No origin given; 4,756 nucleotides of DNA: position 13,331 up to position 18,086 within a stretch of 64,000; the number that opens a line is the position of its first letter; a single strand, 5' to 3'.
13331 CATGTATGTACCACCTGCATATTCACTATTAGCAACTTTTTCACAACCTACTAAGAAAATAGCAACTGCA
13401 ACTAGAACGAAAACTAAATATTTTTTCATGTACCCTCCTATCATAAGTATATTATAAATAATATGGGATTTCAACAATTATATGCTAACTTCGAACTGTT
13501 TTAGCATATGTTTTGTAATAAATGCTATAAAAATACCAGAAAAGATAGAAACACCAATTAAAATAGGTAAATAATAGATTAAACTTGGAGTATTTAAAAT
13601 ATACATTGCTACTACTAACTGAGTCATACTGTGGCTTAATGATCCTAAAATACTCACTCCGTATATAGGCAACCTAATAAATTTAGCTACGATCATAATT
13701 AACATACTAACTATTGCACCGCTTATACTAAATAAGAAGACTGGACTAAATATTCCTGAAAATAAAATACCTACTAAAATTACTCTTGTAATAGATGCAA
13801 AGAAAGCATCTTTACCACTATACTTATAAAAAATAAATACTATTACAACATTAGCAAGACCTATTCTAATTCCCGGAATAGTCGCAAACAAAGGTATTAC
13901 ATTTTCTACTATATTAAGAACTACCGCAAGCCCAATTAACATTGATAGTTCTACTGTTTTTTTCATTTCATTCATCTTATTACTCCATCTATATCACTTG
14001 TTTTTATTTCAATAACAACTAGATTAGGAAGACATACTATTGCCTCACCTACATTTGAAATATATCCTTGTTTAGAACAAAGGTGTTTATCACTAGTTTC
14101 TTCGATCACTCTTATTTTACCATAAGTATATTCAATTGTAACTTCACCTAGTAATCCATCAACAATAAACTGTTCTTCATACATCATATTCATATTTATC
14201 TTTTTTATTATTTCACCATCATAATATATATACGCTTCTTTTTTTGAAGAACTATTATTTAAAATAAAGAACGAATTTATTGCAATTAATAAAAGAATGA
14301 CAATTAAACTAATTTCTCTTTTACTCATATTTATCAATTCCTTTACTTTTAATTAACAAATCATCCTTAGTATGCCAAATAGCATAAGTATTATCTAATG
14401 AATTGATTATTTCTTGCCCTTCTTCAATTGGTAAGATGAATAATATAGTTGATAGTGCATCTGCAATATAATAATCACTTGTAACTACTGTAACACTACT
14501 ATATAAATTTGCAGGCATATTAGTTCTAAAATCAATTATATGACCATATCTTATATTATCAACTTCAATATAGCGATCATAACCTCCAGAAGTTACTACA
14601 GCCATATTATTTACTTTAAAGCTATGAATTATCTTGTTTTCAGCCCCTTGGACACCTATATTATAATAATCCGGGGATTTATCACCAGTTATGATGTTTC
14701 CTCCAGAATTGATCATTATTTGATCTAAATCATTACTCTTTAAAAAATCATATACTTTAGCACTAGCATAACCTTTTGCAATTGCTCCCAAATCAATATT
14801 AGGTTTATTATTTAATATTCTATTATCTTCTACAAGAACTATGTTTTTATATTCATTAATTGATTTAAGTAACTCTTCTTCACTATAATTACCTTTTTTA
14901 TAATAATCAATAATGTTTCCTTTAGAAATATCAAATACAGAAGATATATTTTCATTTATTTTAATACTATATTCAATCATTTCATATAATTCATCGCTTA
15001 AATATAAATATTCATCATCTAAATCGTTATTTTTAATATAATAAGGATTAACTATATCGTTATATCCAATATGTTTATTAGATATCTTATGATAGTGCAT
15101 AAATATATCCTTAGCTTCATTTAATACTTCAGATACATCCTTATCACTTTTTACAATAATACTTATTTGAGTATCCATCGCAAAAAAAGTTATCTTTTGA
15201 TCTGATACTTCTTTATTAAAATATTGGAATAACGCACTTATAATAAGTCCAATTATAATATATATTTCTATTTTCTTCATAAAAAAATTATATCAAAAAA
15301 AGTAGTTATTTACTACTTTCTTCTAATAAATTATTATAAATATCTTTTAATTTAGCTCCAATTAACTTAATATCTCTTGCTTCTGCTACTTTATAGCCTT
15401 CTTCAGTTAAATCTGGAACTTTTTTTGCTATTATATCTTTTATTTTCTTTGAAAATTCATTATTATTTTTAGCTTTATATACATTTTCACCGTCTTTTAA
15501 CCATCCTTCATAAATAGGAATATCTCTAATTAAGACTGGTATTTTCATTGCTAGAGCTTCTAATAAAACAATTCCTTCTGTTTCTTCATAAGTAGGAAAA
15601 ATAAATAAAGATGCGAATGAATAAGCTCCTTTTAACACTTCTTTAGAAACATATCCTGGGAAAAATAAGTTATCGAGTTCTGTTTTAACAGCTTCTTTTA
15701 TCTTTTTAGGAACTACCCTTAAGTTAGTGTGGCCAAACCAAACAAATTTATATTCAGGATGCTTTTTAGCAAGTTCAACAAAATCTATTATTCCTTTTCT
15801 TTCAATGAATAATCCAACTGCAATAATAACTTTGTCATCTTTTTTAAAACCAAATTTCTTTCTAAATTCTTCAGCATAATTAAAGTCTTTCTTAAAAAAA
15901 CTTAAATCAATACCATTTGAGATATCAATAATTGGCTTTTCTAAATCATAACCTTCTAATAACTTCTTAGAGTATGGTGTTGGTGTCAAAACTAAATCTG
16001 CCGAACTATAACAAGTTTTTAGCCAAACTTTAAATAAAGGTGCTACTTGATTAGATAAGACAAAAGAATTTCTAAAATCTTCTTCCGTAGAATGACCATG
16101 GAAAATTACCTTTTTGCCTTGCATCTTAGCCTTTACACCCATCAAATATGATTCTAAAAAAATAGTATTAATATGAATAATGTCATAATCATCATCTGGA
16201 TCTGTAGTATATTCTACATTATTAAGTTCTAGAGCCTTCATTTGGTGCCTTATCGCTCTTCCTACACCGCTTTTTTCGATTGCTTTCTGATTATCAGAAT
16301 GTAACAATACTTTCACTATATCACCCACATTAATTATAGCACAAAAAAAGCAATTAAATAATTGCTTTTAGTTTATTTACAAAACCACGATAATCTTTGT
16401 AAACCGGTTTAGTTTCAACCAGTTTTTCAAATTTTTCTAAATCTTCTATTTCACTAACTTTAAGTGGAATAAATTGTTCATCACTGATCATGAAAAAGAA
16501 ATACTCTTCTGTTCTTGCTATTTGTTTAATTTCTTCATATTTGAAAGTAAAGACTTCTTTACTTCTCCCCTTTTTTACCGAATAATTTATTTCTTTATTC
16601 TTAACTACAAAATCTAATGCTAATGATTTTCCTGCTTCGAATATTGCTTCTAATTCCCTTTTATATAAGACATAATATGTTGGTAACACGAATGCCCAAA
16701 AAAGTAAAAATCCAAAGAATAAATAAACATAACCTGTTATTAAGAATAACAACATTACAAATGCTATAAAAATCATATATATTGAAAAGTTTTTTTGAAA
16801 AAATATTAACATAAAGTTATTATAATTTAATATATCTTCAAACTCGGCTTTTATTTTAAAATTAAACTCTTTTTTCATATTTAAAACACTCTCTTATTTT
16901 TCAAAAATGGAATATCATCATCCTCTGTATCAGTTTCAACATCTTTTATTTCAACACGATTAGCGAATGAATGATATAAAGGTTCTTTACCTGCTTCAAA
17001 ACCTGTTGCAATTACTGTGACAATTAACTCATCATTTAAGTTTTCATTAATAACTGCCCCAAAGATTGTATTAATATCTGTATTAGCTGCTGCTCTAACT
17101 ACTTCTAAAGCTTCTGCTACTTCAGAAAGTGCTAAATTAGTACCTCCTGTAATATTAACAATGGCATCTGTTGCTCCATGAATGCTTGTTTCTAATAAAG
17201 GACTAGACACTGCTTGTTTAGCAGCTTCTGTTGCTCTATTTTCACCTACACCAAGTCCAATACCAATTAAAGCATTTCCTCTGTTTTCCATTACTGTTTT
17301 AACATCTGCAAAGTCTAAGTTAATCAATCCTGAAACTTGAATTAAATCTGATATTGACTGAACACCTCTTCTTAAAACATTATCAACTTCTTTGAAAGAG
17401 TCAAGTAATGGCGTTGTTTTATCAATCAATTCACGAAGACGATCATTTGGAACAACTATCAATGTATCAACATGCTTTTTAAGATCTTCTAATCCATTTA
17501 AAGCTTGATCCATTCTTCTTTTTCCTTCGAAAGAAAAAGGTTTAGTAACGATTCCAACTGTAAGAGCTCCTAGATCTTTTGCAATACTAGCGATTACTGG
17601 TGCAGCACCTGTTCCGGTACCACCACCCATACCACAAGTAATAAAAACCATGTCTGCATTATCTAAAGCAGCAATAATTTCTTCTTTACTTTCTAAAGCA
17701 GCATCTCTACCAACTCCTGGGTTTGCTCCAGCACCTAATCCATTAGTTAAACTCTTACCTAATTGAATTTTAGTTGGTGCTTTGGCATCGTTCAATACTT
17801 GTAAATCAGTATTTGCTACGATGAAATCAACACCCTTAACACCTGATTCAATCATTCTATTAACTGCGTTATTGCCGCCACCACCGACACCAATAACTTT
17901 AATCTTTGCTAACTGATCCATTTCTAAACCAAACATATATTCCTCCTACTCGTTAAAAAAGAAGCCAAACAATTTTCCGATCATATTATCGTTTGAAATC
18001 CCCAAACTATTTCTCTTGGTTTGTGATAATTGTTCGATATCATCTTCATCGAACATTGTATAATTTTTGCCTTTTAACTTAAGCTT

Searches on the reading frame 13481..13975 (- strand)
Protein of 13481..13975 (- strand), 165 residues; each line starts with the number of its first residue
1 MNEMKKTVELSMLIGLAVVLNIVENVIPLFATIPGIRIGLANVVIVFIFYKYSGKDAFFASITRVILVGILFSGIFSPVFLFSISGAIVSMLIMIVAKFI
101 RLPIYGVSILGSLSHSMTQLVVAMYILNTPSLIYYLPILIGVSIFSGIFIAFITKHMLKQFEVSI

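Call 29: search_protein_families(library=pfam, max_evalue=0.0001, proteins=[window:13481-13975:-])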
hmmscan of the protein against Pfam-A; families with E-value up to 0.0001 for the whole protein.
window:13481-13975:- (165 aa): 1 family
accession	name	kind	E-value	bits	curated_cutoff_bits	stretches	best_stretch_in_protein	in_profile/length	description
PF07456.16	Hpre_diP_synt_I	-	6.3e-35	120.8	30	1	13-156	1-146/147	Heptaprenyl diphosphate synthase component I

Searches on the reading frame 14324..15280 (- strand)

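Call 29: search_protein_families(library=pfam, max_evalue=0.0001, proteins=[window:14324-15280:-])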
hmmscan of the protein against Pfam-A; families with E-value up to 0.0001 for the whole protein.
window:14324-15280:- (319 aa): 1 family
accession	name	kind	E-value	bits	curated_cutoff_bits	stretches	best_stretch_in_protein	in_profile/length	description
PF02424.20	ApbE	-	4.3e-48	164.6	25.6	1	35-301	1-265/266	ApbE family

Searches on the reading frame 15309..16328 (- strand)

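Call 29: search_protein_families(library=pfam, max_evalue=0.0001, proteins=[window:15309-16328:-])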
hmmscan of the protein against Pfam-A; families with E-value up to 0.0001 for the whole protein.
window:15309-16328:- (340 aa): 3 families
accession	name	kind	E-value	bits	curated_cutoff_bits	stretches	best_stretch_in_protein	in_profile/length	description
PF00534.26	Glycos_transf_1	-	1.4e-23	83.7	26.4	1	153-303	3-159/172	Glycosyl transferases group 1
PF13692.12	Glyco_trans_1_4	-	1.2e-16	61.7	27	1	166-301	2-141/142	Glycosyl transferases group 1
PF13439.12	Glyco_transf_4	-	1.4e-10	41.9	28.5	1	47-143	72-169/170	Glycosyltransferase Family 4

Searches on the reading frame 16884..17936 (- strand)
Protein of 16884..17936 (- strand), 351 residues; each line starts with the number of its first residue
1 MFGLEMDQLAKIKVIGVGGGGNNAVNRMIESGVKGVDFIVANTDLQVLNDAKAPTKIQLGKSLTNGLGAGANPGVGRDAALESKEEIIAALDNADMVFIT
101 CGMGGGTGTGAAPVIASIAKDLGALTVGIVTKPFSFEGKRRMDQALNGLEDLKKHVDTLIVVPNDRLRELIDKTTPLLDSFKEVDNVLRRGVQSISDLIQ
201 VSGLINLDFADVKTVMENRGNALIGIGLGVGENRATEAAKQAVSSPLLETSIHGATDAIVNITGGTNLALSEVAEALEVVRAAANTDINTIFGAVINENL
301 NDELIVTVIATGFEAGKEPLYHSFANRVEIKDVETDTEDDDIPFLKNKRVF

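Call 28: search_protein_families(library=pfam, max_evalue=0.00001, proteins=[window:16884-17936:-])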
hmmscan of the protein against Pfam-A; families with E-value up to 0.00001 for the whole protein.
window:16884-17936:- (351 aa): 2 families
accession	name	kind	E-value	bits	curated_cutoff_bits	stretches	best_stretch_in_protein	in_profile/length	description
PF00091.31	Tubulin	-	4.5e-53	180.8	33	1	11-171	1-189/190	Tubulin/FtsZ family, GTPase domain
PF12327.13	FtsZ_C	-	1.4e-28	99.5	27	1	220-314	1-95/95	FtsZ family, C-terminal domain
